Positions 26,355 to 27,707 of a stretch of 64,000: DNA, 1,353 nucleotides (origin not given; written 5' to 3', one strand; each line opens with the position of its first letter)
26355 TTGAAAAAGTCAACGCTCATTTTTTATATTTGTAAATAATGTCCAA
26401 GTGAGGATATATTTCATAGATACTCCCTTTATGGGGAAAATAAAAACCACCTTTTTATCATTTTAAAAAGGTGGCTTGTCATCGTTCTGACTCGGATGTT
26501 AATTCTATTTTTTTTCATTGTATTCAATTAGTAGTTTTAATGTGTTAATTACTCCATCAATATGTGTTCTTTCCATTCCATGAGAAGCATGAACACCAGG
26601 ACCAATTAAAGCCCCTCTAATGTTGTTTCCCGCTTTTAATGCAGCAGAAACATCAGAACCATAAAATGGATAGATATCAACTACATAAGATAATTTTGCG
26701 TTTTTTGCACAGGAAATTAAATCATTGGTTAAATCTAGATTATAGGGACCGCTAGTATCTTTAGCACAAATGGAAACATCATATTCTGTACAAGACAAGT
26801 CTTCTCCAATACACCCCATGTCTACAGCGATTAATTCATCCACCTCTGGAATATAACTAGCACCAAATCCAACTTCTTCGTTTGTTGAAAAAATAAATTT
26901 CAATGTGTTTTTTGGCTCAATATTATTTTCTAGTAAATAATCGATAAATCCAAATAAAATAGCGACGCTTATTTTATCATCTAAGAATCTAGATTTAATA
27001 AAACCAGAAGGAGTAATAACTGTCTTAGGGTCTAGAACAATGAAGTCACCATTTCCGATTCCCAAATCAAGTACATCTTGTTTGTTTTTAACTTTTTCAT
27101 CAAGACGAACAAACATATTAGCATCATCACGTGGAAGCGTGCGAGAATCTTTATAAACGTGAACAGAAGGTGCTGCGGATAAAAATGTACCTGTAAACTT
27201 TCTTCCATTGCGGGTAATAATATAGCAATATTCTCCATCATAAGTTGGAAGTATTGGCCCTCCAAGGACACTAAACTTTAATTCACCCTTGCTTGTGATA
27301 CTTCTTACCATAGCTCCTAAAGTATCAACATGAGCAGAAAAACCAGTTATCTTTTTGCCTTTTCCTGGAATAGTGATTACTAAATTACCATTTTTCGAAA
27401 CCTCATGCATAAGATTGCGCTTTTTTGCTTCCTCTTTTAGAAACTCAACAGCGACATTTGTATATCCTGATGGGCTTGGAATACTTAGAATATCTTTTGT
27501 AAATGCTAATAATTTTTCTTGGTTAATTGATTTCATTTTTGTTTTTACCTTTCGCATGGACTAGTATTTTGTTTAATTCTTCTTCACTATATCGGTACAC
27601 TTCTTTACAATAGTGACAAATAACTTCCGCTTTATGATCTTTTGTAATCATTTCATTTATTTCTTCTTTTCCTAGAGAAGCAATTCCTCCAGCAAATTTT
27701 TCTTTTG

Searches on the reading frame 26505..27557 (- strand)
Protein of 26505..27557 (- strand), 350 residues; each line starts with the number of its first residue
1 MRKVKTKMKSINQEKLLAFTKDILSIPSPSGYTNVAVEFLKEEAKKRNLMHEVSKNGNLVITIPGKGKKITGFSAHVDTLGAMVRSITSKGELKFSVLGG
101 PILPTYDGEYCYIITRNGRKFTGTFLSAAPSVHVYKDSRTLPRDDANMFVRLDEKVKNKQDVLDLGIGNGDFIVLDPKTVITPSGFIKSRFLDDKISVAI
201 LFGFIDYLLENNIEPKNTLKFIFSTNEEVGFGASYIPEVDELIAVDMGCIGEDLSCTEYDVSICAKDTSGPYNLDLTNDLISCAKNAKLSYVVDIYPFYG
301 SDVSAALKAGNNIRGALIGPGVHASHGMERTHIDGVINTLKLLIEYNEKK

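Call 49: search_protein_families(library=pfam, proteins=[window:26505-27557:-])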
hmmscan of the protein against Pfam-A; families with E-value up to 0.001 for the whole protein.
window:26505-27557:- (350 aa): 3 families
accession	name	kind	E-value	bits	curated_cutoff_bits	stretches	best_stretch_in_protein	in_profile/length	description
PF05343.19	Peptidase_M42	-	1.8e-69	234.5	23.2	1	57-342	1-292/292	M42 glutamyl aminopeptidase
PF01546.33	Peptidase_M20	-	9.5e-06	26.1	24.6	1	192-341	34-194/206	Peptidase family M20/M25/M40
PF04389.22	Peptidase_M28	-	0.00087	19.5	21.3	0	193-232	32-71/193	Peptidase family M28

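Call 52: find_homologous_proteins(query=window:26505-27557:-, max_evalue=1e-60)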
Query window:26505-27557:- (350 aa): 7966 proteins with E <= 1e-60 among 8000 candidates; the best 120 are listed.
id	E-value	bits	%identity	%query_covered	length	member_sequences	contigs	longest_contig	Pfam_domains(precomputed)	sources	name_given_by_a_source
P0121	5.4e-214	728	94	100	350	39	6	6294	PF01546.34,PF05343.20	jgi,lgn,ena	-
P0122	3.9e-206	702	90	100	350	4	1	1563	PF01546.34,PF05343.20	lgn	-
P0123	7.6e-203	691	90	98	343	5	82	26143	PF01546.34,PF04389.23,PF05343.20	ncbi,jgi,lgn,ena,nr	ncbi:MAG: M42 family metallopeptidase [Bacilli bacterium]|jgi:putative aminopeptidase FrvX|nr:M42 fa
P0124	2.6e-194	663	87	98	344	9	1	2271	PF01546.34,PF05343.20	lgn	-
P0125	5.4e-176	603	76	100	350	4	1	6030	PF05343.20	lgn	-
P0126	8.7e-170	582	75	97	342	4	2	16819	PF01546.34,PF05343.20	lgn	-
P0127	2.0e-157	542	73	96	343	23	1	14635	PF05343.20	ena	-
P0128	5.8e-157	540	73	95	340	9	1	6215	PF05343.20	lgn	-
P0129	1.7e-156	539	44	96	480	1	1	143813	PF05343.20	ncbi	-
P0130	1.1e-154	533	70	96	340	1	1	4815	PF05343.20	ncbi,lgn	-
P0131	1.1e-154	533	70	96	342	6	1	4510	PF05343.20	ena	-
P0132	1.6e-153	529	70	95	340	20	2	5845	PF05343.20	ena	-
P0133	7.0e-151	520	69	96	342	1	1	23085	PF01546.34,PF05343.20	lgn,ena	-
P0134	7.5e-151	520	71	94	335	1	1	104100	PF05343.20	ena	-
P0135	9.8e-151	520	70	94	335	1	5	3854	PF05343.20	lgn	-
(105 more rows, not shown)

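Call 53: find_encoding_contigs(protein=P0123, flank=2500, max_places=8)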
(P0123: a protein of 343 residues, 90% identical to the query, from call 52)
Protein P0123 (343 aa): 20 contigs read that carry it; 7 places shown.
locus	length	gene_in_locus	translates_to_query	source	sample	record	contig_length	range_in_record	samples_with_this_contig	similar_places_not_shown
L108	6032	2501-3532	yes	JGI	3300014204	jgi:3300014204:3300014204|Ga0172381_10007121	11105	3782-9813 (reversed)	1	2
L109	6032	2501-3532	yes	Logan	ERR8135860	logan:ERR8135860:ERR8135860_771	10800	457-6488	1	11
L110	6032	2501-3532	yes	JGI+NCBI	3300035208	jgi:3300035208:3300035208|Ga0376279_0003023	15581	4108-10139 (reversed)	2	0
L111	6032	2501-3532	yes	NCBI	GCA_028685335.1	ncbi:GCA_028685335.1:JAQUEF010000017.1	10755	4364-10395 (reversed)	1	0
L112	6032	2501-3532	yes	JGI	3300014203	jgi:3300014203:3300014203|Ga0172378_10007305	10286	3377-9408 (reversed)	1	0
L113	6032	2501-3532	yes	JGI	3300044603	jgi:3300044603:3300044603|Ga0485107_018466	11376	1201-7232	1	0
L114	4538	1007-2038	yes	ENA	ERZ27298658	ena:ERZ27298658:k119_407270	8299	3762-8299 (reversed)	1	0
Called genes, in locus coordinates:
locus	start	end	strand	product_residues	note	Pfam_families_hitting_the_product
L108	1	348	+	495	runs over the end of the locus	PF01336:tRNA_anti-codon, PF00152:tRNA-synt_2, PF01409:tRNA-synt_2d (faint)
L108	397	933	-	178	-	-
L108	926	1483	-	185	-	PF14317:YcxB (weak)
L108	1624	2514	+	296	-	PF01430:HSP33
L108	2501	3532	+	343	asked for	PF04389:Peptidase_M28 (faint), PF05343:Peptidase_M42, PF01546:Peptidase_M20 (weak)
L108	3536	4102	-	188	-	PF02545:Maf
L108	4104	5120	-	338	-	PF01869:BcrAD_BadFG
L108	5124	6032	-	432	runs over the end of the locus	PF02056:Glyco_hydro_4, PF11975:Glyco_hydro_4C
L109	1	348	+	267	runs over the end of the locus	?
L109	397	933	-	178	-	-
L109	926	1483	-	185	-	PF14317:YcxB (weak)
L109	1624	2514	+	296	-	PF01430:HSP33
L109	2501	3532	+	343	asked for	PF04389:Peptidase_M28 (faint), PF05343:Peptidase_M42, PF01546:Peptidase_M20 (weak)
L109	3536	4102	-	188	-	PF02545:Maf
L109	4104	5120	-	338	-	PF01869:BcrAD_BadFG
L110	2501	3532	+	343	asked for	PF04389:Peptidase_M28 (faint), PF05343:Peptidase_M42, PF01546:Peptidase_M20 (weak)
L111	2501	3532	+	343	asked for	PF04389:Peptidase_M28 (faint), PF05343:Peptidase_M42, PF01546:Peptidase_M20 (weak)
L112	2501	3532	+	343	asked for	PF04389:Peptidase_M28 (faint), PF05343:Peptidase_M42, PF01546:Peptidase_M20 (weak)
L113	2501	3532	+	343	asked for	PF04389:Peptidase_M28 (faint), PF05343:Peptidase_M42, PF01546:Peptidase_M20 (weak)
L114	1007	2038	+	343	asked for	PF04389:Peptidase_M28 (faint), PF05343:Peptidase_M42, PF01546:Peptidase_M20 (weak)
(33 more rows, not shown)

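Call 54: find_encoding_contigs(protein=P0121, flank=2500, max_places=6)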
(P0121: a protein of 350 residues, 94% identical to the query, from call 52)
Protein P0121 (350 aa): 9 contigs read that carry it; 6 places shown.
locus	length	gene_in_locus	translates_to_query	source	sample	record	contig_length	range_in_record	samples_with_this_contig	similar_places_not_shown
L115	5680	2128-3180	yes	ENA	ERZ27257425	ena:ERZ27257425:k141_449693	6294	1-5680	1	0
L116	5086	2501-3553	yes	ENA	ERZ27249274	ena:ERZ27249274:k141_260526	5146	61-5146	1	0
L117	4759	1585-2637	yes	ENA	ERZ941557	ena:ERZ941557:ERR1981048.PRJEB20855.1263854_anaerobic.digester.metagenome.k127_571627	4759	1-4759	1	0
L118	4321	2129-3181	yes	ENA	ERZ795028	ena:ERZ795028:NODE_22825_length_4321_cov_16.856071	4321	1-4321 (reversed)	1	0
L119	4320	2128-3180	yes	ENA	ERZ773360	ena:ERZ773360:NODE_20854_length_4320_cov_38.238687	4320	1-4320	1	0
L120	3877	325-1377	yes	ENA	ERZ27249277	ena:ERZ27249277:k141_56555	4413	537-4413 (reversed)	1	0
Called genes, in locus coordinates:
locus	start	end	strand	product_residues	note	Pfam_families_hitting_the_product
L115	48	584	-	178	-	-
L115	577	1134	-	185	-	PF14317:YcxB (weak)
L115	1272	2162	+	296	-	PF01430:HSP33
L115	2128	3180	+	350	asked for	PF05343:Peptidase_M42, PF01546:Peptidase_M20 (weak)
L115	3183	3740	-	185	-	PF02545:Maf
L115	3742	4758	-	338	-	PF01869:BcrAD_BadFG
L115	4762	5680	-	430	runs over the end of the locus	PF02056:Glyco_hydro_4, PF11975:Glyco_hydro_4C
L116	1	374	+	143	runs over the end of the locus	?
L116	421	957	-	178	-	-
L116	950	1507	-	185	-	PF14317:YcxB (weak)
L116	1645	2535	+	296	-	PF01430:HSP33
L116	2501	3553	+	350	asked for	PF05343:Peptidase_M42, PF01546:Peptidase_M20 (weak)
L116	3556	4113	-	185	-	PF02545:Maf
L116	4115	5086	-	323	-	?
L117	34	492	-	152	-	PF14317:YcxB (weak)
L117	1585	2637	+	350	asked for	PF05343:Peptidase_M42, PF01546:Peptidase_M20 (weak)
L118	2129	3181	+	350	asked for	PF05343:Peptidase_M42, PF01546:Peptidase_M20 (weak)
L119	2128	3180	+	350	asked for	PF05343:Peptidase_M42, PF01546:Peptidase_M20 (weak)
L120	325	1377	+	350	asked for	PF05343:Peptidase_M42, PF01546:Peptidase_M20 (weak)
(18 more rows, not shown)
